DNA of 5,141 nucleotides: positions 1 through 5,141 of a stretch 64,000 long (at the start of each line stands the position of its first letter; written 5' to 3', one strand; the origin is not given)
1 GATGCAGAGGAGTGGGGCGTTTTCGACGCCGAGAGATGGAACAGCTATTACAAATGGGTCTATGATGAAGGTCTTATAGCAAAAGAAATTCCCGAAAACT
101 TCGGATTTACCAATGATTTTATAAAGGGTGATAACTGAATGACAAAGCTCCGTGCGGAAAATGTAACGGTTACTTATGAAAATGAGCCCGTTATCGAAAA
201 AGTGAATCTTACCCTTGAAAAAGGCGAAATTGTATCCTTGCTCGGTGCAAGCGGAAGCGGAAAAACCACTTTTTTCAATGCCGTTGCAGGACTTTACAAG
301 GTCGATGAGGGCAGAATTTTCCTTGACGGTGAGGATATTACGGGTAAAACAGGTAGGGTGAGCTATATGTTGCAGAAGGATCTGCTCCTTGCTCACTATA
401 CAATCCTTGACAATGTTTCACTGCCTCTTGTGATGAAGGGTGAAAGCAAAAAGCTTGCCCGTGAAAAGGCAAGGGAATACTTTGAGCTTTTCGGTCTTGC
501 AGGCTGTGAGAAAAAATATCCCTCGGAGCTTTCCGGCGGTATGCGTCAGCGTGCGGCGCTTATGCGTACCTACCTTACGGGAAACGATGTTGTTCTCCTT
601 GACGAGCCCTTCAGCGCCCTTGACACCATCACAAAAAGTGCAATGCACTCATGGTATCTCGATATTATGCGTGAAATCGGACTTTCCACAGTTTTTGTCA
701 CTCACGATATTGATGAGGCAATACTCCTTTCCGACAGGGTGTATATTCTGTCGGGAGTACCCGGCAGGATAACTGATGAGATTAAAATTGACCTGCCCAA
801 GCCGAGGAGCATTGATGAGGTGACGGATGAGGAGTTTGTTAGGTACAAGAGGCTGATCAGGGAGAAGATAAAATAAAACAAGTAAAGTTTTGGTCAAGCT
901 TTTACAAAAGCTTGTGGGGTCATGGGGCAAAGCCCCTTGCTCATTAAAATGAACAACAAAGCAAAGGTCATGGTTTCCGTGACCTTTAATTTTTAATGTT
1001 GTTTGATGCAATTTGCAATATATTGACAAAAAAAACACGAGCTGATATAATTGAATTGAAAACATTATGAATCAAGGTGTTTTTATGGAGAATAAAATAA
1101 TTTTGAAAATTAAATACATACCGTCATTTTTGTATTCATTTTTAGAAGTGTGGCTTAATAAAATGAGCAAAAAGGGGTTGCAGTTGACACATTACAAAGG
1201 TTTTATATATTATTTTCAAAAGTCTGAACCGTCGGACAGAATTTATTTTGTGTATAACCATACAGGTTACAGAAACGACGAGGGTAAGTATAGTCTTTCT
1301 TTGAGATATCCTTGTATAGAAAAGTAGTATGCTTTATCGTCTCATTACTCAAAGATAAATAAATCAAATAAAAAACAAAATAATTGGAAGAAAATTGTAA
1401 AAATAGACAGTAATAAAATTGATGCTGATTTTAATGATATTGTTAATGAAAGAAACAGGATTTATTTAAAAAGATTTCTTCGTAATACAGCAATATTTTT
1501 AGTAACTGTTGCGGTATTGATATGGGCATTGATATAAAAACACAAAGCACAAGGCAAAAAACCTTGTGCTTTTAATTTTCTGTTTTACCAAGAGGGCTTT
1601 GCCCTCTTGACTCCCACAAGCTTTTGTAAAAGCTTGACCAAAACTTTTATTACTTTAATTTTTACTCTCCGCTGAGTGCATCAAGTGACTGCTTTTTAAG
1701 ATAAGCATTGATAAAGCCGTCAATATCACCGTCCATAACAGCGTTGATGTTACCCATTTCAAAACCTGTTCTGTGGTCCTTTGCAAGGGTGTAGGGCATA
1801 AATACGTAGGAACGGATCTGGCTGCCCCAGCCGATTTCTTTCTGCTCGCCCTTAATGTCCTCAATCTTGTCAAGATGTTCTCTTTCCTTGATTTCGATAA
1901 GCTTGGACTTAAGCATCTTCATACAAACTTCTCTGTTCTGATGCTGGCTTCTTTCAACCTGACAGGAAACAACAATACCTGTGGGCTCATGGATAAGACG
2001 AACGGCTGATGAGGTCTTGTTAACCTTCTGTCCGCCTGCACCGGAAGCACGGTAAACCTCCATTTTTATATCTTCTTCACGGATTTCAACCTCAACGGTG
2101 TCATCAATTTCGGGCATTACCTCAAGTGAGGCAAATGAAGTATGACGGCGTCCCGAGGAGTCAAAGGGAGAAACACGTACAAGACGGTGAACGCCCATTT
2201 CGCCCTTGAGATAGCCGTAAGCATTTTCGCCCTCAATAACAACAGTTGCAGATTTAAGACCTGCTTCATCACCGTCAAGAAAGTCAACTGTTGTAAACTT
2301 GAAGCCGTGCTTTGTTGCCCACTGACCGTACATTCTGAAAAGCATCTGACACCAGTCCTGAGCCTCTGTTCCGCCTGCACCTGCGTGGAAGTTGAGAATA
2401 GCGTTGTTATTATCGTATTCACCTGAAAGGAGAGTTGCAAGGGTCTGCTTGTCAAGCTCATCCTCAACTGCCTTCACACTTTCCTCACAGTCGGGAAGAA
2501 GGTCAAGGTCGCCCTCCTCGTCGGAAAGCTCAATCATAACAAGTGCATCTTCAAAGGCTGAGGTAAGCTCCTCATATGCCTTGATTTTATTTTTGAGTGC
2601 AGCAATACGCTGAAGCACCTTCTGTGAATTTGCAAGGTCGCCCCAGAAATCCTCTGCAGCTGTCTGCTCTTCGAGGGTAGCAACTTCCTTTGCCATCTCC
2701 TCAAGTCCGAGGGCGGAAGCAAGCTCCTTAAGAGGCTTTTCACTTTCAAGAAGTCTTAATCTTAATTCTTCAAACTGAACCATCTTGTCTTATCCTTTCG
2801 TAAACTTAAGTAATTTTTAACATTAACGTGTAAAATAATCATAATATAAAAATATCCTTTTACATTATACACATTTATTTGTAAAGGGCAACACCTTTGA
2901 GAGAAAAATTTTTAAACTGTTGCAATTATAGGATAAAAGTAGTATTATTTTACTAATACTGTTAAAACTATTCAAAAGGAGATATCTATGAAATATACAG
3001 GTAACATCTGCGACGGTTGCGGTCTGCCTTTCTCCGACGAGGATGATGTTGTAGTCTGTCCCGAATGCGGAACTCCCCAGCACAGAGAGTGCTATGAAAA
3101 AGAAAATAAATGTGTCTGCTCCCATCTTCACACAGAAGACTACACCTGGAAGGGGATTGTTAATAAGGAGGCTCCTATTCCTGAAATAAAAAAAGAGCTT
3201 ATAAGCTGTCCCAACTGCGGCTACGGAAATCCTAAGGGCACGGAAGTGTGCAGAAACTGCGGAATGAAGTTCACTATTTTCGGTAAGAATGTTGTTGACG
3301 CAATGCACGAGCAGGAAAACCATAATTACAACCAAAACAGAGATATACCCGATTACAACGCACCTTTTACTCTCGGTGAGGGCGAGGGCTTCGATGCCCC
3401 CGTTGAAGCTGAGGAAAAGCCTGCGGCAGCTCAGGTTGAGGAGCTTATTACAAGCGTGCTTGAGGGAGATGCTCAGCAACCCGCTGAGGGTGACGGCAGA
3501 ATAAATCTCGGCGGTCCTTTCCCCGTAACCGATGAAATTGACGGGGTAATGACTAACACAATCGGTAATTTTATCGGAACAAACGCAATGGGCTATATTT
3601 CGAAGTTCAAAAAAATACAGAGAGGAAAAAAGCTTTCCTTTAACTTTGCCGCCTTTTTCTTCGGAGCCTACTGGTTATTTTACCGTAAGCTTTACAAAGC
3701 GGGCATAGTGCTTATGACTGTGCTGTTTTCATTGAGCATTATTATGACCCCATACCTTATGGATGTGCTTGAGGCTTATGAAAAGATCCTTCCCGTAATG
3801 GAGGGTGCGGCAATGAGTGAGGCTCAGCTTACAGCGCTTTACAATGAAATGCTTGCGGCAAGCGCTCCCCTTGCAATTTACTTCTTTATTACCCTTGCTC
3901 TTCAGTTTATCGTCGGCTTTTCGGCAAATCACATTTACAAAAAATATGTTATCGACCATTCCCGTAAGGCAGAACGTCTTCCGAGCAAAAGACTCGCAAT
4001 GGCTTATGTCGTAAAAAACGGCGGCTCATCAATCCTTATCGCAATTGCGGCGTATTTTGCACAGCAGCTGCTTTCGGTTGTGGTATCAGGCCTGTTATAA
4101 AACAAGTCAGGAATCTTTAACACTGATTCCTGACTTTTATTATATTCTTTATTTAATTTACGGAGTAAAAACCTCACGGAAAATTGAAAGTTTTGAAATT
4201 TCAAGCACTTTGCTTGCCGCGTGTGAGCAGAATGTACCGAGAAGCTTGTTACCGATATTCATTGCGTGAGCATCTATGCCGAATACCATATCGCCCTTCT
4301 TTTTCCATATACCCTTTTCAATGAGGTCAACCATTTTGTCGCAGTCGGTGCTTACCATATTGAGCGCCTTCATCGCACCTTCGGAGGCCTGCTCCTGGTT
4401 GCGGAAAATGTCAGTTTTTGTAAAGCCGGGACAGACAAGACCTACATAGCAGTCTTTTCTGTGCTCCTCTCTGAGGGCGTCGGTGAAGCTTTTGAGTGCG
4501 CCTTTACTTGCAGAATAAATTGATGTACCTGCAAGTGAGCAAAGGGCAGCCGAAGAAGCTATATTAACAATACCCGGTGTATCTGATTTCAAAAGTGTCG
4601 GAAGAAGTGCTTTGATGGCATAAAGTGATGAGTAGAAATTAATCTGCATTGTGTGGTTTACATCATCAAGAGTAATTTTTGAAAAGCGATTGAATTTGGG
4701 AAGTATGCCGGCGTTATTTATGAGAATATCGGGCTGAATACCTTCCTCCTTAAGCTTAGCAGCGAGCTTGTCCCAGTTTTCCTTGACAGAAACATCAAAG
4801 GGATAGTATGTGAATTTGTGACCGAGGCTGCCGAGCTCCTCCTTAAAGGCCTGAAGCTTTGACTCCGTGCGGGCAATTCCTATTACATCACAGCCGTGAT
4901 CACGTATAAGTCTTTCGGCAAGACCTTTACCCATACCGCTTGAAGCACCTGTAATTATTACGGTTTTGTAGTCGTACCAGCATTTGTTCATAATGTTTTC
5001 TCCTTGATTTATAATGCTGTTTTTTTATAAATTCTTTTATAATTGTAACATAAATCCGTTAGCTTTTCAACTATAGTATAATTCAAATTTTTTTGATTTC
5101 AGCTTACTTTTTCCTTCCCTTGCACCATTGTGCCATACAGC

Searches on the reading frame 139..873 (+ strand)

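Call 64: search_protein_families(library=ncbifam, proteins=[window:139-873:+], max_evalue=0.001)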
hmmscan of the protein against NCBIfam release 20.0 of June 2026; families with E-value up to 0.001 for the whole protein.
window:139-873:+ (245 aa): 186 families (the best 25 are shown)
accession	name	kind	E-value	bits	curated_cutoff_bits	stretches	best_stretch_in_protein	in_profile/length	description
NF008421.0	PRK11248.1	equivalog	1.9e-51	175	357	1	4-220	2-218/255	taurine ABC transporter ATP-binding subunit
TIGR00968.1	3a0106s01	subfamily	1.1e-49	169.1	342.75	1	7-206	4-206/237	sulfate ABC transporter ATP-binding protein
NF040729.1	ABC_ATP_SaoA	equivalog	4.6e-49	167.1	360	1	8-239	6-238/248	ABC transporter ATP-binding protein SaoA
TIGR03265.1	PhnT2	equivalog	4.2e-48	164.4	457.7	1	3-205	4-209/353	putative 2-aminoethylphosphonate ABC transporter ATP-binding protein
TIGR01184.1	ntrCD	subfamily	4.7e-48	163.8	291.8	1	19-232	1-217/230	nitrate ABC transporter ATP-binding protein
TIGR01186.1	proV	subfamily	6.7e-47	160.3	326.6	1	19-205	9-204/363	betaine/proline/choline family ABC transporter ATP-binding protein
NF006987.0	PRK09452.1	equivalog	3.8e-45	154.2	482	1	6-212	20-227/378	spermidine/putrescine ABC transporter ATP-binding protein PotA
TIGR01187.1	potA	subfamily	5.4e-44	150.6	355.6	1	34-212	1-180/325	polyamine ABC transporter ATP-binding protein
NF008513.0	PRK11432.1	equivalog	1.9e-43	148.7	496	1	7-205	10-211/351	ferric ABC transporter ATP-binding protein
NF043075.1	MMSYN1_0197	equivalog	3.6e-43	147.8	550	1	5-205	4-207/341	spermidine/putrescine ABC transporter ATP-binding protein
TIGR03415.1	ABC_choXWV_ATP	equivalog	5.9e-43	147.3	483.75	1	19-211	40-243/382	choline ABC transporter ATP-binding protein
NF040840.2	tungstate_WtpC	equivalog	1.7e-42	145.9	440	1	4-205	2-205/347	tungstate ABC transporter ATP-binding protein WtpC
NF008105.0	PRK10851.1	equivalog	5.4e-42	143.8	502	1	6-205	5-211/362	sulfate/thiosulfate ABC transporter ATP-binding protein CysA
TIGR03258.1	PhnT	equivalog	1.4e-40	139.4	499.15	1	4-205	9-214/359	2-aminoethylphosphonate ABC transport system ATP-binding subunit PhnT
NF008420.0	PRK11247.1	equivalog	1.3e-39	135.9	395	1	3-225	12-226/257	aliphatic sulfonates ABC transporter ATP-binding protein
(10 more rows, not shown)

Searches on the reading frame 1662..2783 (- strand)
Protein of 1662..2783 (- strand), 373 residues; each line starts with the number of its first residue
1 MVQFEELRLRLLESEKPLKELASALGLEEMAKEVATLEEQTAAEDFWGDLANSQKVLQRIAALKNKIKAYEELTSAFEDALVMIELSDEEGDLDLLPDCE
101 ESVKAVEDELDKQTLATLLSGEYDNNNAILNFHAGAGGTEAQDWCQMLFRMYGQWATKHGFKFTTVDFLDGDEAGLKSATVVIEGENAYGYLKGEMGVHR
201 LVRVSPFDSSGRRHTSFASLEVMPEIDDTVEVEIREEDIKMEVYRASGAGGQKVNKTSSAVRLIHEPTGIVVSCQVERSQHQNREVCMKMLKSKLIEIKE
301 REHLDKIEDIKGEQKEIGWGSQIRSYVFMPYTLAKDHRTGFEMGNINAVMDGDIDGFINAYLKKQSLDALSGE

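Call 11: search_protein_families(library=pfam, proteins=[window:1662-2783:-], max_evalue=0.001)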
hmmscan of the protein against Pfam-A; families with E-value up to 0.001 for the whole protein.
window:1662-2783:- (373 aa): 2 families
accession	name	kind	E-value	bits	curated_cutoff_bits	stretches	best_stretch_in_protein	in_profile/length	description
PF03462.23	PCRF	-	1.5e-55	188.5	24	1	31-219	2-193/194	PCRF domain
PF00472.26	RF-1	-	1.5e-41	141.4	35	1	229-338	2-116/116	RF-1 domain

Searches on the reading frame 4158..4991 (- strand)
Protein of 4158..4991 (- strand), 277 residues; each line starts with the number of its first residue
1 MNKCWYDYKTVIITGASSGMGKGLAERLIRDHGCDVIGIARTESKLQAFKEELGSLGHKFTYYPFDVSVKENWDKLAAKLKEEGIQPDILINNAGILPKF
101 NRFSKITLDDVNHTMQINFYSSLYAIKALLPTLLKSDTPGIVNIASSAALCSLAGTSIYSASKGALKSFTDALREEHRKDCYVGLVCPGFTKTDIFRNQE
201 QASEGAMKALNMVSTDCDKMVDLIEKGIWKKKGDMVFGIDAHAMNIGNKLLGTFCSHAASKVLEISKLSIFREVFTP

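Call 11: search_protein_families(library=pfam, proteins=[window:4158-4991:-], max_evalue=0.001)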
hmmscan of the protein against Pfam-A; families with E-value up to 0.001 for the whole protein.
window:4158-4991:- (277 aa): 3 families
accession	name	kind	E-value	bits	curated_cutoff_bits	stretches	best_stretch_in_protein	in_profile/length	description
PF00106.31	adh_short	-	2.4e-45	154.9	26.6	1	9-201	1-192/195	short chain dehydrogenase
PF13561.12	adh_short_C2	-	2.2e-30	106.4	27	1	15-204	1-189/236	Enoyl-(Acyl carrier protein) reductase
PF08659.16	KR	-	7.3e-11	42.8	22.6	1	10-176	2-166/180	KR domain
